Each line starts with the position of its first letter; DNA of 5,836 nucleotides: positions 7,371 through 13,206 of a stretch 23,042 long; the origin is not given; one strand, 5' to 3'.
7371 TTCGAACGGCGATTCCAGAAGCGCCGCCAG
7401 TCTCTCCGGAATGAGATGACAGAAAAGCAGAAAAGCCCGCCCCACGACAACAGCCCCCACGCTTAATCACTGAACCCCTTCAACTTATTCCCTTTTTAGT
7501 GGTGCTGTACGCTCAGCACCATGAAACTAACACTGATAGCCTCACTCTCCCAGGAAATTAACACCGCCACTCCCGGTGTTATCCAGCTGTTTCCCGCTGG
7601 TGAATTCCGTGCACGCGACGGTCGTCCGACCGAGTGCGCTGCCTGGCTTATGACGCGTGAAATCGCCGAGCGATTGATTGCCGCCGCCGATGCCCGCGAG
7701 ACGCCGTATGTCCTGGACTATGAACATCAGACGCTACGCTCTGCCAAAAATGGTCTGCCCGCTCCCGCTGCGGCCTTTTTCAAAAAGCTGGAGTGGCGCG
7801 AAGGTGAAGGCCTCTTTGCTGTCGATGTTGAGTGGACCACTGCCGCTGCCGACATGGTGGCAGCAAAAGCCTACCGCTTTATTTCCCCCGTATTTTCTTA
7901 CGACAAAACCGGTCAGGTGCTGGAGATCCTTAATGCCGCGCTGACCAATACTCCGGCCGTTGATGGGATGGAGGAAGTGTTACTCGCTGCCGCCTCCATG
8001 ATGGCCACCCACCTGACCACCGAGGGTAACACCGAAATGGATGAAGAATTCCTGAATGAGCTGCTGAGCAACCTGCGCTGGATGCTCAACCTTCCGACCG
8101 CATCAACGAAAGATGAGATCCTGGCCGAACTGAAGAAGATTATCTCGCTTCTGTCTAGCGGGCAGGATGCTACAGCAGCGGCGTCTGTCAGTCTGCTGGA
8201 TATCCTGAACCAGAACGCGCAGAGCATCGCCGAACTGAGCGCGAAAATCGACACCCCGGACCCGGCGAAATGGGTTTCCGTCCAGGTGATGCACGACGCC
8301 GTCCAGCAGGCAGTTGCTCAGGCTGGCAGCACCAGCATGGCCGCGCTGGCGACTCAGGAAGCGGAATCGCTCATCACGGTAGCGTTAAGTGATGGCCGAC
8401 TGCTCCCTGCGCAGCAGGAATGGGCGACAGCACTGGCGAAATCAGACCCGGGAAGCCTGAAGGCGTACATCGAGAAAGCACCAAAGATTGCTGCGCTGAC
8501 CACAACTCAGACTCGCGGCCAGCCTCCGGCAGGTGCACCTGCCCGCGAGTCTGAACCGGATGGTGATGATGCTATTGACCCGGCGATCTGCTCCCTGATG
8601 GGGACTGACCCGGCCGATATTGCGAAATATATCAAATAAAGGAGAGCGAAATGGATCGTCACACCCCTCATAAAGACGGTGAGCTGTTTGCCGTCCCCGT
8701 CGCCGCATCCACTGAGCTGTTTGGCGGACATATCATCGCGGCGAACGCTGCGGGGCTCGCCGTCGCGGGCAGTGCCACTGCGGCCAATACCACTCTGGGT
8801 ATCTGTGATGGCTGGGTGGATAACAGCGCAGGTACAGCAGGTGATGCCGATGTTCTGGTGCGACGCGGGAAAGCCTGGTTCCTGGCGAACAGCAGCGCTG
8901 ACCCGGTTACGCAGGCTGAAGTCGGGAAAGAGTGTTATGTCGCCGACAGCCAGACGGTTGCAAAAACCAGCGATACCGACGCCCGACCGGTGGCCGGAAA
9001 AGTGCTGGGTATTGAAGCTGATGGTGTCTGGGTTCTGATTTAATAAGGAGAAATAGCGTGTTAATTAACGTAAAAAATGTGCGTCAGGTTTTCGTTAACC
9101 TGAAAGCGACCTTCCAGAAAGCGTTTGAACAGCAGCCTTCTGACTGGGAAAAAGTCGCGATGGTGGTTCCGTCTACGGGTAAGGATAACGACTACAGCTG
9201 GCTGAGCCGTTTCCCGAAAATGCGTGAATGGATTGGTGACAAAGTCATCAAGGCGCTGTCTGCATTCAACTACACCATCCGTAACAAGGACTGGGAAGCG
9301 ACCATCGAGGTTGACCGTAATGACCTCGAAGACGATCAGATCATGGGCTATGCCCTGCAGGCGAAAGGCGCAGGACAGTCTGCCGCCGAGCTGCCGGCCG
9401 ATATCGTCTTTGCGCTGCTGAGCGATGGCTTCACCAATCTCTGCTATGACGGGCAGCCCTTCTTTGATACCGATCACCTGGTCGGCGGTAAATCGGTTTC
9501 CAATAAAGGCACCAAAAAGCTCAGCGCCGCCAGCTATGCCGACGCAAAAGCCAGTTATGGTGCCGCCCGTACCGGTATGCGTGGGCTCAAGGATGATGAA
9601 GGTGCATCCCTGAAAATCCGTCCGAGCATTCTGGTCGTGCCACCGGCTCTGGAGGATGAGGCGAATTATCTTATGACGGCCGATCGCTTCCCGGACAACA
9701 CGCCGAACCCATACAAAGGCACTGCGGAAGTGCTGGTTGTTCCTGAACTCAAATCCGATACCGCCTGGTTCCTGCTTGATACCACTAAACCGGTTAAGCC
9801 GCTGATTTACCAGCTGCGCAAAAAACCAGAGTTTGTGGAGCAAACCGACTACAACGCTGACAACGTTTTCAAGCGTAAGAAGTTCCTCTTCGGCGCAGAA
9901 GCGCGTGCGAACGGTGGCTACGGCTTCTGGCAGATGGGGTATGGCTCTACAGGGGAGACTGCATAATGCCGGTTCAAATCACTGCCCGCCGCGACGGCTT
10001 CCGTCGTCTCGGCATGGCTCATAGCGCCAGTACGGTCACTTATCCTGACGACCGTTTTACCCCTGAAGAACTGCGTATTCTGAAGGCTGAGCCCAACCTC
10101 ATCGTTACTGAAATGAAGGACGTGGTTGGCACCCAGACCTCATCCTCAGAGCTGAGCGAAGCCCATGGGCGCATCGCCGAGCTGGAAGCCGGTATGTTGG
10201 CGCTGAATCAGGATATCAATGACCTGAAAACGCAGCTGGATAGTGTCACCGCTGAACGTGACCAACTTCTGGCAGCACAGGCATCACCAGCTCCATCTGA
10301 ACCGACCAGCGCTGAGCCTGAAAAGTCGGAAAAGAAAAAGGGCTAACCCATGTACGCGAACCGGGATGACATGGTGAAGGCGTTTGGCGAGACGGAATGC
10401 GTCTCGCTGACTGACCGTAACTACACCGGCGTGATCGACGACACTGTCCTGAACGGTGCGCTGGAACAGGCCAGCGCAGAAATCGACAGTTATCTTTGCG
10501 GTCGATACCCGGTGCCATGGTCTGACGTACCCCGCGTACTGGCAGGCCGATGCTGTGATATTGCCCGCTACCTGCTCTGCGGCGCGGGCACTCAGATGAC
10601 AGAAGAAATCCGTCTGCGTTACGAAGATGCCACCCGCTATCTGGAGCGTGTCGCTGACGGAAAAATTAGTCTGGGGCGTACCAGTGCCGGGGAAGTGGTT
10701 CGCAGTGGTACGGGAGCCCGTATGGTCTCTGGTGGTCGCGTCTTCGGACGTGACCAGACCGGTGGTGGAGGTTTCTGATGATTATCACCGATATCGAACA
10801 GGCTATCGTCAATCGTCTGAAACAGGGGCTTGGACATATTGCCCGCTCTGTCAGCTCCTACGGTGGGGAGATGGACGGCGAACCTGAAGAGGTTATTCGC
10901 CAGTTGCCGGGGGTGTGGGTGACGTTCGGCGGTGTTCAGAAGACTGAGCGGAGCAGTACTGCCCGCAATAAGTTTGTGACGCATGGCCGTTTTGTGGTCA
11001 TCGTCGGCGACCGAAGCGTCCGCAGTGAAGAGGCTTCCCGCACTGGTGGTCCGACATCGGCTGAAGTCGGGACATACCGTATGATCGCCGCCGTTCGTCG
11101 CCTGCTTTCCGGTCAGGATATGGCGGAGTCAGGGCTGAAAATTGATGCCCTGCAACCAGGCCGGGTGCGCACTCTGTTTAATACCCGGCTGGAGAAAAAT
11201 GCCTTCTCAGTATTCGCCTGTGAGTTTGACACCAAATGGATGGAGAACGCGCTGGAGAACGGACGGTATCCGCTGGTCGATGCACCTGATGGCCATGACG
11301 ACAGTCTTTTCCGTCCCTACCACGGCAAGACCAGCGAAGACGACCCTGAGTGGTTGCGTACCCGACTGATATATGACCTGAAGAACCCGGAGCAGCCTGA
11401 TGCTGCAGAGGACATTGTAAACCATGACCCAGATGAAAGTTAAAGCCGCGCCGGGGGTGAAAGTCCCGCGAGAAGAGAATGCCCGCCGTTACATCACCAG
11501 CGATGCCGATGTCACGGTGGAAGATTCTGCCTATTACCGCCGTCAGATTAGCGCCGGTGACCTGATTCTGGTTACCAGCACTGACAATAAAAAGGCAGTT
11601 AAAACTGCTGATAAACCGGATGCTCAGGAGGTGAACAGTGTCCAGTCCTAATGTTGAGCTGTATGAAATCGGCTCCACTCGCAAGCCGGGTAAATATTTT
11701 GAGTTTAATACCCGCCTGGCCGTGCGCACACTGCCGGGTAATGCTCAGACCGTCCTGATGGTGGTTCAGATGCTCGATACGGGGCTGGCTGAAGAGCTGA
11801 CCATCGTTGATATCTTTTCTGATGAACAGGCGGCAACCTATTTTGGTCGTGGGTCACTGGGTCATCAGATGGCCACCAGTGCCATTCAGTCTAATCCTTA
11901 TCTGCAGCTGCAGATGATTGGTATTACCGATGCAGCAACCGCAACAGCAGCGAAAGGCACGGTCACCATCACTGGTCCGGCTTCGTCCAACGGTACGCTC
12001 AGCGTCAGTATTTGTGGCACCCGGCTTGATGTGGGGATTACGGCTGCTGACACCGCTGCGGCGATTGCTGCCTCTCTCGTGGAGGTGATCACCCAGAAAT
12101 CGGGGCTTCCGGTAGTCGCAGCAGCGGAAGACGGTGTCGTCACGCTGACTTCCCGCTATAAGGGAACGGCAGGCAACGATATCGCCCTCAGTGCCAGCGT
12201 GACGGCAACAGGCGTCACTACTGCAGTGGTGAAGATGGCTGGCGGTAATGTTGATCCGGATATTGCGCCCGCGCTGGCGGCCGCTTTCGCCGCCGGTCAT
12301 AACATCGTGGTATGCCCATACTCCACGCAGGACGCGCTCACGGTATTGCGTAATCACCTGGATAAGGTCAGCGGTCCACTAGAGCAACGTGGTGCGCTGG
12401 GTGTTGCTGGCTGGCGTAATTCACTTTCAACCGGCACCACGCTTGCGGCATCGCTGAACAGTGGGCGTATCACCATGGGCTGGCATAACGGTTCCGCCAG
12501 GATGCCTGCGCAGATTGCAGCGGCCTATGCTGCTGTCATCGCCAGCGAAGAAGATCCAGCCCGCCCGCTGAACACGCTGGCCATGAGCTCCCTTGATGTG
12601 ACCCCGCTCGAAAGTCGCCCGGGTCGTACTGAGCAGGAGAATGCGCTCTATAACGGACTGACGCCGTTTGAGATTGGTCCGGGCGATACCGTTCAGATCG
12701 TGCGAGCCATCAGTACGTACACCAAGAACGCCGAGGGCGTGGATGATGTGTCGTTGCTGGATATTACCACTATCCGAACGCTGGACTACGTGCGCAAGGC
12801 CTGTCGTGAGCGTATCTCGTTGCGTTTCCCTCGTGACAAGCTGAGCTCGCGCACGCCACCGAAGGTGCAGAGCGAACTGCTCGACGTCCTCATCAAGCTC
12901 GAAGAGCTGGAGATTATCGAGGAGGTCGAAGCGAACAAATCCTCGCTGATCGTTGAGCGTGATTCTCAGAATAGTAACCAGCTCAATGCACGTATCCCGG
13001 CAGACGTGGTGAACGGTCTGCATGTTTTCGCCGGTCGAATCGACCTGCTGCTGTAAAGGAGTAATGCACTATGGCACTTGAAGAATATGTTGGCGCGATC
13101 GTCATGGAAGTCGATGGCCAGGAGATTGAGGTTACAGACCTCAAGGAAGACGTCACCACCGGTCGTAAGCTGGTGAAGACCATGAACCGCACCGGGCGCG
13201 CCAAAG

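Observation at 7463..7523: Exact 18-bp repeat plus hairpin-at-start-codon module (copy 1, upstream of the I-like protease/scaffold gene)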

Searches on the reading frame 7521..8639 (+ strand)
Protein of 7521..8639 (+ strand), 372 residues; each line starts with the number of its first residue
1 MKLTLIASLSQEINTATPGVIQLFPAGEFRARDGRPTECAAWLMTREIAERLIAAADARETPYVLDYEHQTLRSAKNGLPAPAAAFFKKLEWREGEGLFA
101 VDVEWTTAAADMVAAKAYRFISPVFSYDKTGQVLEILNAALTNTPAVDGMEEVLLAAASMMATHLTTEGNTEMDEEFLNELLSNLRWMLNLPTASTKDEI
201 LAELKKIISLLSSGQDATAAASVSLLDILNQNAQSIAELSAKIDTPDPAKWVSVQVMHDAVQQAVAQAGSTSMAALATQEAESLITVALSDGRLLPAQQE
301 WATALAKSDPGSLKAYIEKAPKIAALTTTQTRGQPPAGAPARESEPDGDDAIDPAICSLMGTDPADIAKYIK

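Call 17: search_protein_families(library=pfam, proteins=[window:7521-8639:+])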
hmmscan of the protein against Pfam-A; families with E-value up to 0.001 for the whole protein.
window:7521-8639:+ (372 aa): 1 family
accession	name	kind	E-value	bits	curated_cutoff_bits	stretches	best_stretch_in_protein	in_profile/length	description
PF10123.14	Mu-like_Pro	-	2.5e-94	317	25.2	1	21-369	1-330/330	Mu-like prophage I protein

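Call 59: find_encoding_contigs(protein=window:7521-8639:+, flank=10000, max_places=6)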
Protein window:7521-8639:+ (372 aa): 24 contigs read that carry it; 6 places shown.
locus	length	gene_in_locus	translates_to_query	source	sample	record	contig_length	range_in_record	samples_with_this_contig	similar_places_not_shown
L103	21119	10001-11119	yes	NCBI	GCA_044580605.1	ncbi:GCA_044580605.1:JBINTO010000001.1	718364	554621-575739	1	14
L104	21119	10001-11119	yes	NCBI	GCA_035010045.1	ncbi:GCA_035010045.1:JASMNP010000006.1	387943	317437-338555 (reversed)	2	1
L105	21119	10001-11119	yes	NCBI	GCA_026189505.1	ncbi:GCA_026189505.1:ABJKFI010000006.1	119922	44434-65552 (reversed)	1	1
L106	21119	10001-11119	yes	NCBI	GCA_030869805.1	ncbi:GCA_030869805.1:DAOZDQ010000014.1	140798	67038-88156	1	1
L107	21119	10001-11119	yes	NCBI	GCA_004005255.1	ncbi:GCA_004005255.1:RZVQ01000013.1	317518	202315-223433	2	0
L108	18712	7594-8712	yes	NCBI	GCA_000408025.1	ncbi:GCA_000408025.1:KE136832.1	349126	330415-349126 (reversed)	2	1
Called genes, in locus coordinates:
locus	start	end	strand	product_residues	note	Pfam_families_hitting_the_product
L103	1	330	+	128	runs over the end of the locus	-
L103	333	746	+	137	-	PF06252:GemA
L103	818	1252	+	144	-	PF08765:Mor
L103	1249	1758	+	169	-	-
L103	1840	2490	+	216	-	PF00182:Glyco_hydro_19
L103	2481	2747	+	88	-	PF10841:DUF2644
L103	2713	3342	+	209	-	-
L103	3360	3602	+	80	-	-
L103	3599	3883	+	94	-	-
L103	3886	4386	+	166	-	PF08822:DUF1804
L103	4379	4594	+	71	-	-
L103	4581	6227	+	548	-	-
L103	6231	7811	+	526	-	PF06074:Portal_Mu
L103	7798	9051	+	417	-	PF04233:Phage_Mu_F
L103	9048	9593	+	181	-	PF05069:Phage_tail_S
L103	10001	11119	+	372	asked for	PF10123:Mu-like_Pro_N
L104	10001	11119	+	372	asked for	PF10123:Mu-like_Pro_N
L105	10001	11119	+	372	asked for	PF10123:Mu-like_Pro_N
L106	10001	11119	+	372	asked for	PF10123:Mu-like_Pro_N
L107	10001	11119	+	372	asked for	PF10123:Mu-like_Pro_N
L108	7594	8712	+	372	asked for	PF10123:Mu-like_Pro_N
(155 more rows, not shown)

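Call 89: list_cluster_members(proteins=[window:7521-8639:+, window:19308-19658:+])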
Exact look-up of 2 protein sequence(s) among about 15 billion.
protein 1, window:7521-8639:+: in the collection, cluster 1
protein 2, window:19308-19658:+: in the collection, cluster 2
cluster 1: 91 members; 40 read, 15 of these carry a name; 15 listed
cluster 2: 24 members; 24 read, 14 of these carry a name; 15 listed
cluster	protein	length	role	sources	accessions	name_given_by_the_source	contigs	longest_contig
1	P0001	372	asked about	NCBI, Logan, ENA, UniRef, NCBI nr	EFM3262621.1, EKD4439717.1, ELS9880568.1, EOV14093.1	hypothetical protein WGA_00749 [Escherichia coli KTE40] | phage protease n=1 Tax=Enterobacteriaceae TaxID=543 RepID=UPI0003358EE9 | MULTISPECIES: phage protease [Enterobacteriaceae]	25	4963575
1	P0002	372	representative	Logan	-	-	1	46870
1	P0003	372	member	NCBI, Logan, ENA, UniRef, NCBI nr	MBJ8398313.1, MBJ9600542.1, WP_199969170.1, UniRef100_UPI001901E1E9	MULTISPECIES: phage protease [Citrobacter] | phage protease n=1 Tax=Citrobacter TaxID=544 RepID=UPI001901E1E9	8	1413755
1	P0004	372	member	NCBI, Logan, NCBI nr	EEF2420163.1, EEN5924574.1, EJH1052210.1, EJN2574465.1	phage protease [Salmonella enterica] | hypothetical protein [Salmonella enterica]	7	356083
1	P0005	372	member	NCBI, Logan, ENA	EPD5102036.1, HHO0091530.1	TPA: phage protease [Escherichia coli]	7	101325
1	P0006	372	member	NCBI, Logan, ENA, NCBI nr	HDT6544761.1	TPA: phage protease [Kluyvera ascorbata] | phage protease [Kluyvera ascorbata]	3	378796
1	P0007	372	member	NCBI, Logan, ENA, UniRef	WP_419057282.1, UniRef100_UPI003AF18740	phage protease [Kluyvera georgiana] | phage protease n=1 Tax=Kluyvera georgiana TaxID=73098 RepID=UPI003AF18740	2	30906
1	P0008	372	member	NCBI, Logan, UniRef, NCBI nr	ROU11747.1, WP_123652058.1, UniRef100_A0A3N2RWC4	hypothetical protein EB837_17555 [Kluyvera ascorbata] | Mu-like prophage I protein n=1 Tax=Kluyvera ascorbata TaxID=51288 RepID=A0A3N2RWC4_9ENTR | phage protease [Kluyvera ascorbata]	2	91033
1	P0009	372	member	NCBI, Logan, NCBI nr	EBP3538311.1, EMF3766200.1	hypothetical protein OJ40_06535 [Salmonella enterica subsp. enterica] | hypothetical protein [Salmonella enterica subsp. enterica]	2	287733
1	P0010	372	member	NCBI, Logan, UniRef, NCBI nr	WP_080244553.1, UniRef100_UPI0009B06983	phage protease [Salmonella enterica] | phage protease n=1 Tax=Salmonella enterica TaxID=28901 RepID=UPI0009B06983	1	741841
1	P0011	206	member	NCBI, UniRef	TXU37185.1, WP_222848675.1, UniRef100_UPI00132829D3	phage protease, partial [Enterobacter roggenkampii] | phage protease n=1 Tax=Enterobacter roggenkampii TaxID=1812935 RepID=UPI00132829D3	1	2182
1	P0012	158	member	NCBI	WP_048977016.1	phage protease, partial [Enterobacter asburiae]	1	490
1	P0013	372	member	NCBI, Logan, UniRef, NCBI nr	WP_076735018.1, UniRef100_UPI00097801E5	phage protease [Cronobacter sakazakii] | phage protease n=1 Tax=Cronobacter sakazakii TaxID=28141 RepID=UPI00097801E5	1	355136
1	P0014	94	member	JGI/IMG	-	phage I-like protein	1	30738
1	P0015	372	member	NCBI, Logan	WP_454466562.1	phage protease [Citrobacter cronae]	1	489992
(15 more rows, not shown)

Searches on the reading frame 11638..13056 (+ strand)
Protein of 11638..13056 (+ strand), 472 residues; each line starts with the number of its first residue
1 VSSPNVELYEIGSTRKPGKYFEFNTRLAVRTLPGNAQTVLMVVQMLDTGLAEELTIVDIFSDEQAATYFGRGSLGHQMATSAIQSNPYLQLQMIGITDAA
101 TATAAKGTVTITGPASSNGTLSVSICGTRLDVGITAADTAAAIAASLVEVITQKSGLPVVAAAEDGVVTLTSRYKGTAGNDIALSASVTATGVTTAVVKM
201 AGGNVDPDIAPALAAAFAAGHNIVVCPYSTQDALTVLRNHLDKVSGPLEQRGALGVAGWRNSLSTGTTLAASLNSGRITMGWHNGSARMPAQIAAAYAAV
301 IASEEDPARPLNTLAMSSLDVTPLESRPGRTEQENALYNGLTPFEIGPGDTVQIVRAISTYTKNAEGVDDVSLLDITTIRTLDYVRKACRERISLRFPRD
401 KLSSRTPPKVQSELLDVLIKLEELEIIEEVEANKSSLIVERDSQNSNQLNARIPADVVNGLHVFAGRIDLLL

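Call 18: find_related_loci(query=window:11638-13056:+, collection=viral_contigs, flank=10000)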
Query window:11638-13056:+ (472 aa) in viral_contigs; peptide patterns used: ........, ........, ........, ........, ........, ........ (x = any residue, [..] = any of these).
382 stretches matched a pattern; 365 encode a relative of the query (tblastn E <= 1e-3); the best 80 are kept; 80 distinct loci.
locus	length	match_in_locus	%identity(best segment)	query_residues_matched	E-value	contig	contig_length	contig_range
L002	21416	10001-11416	97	1-472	0e+0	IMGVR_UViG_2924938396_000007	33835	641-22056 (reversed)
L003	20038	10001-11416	88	1-472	0e+0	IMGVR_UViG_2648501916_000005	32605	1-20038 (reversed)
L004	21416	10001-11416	81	1-472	0e+0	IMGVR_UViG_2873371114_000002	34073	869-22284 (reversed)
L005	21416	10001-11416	82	1-472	0e+0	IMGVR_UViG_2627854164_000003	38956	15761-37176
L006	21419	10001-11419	74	1-472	0e+0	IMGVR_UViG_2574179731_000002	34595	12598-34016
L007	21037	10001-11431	74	1-472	0e+0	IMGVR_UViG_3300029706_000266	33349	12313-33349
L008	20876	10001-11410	63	1-469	0e+0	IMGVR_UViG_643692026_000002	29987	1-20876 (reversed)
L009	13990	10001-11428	63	1-472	0e+0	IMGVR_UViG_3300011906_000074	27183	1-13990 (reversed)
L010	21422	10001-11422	70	1-472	0e+0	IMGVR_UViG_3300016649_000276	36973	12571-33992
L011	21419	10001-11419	68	1-472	0e+0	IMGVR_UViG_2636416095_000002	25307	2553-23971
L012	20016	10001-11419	70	1-472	0e+0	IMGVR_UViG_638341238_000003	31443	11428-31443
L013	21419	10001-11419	66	1-472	0e+0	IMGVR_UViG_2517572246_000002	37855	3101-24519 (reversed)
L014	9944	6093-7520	63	1-472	0e+0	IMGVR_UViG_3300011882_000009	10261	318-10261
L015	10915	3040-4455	67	1-472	0e+0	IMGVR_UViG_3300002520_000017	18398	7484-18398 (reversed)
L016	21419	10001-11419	73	1-472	0e+0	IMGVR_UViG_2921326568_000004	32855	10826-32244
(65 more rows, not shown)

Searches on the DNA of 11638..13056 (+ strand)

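Call 66: search_dna_similar(query=L071:11180-11680:+, collection=phages, mode=distant, max_rows=15)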
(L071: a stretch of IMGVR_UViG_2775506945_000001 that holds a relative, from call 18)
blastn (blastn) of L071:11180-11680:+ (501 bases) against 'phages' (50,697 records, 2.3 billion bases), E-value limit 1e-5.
Records with a match: 3; places in all: 3; records where one place covers at least 80% of the query: 0.
Best place of each record, by identity: 60-80% 3.
By first word of the organism name: Pseudomonas 1; Klebsiella 1; Bacteriophage 1.
By host as written in the record: Pseudomonas sp. 1; Klebsiella pneumoniae ST405-OXA48 1; - 1.
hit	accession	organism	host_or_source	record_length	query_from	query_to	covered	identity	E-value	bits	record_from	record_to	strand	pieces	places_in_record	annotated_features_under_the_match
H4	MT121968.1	Pseudomonas phage SC_10_H1H2H8_2017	Pseudomonas sp.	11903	213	384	34%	71.7%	5e-14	85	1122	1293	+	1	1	none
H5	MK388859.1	Klebsiella phage ST405-OXA48phi1.1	Klebsiella pneumoniae ST405-OXA48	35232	175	260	17%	74.4%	7e-6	57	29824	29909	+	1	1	hypothetical protein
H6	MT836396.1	Bacteriophage sp.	human fecal samples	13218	213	290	16%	78.2%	4e-8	65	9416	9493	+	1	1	record has no annotation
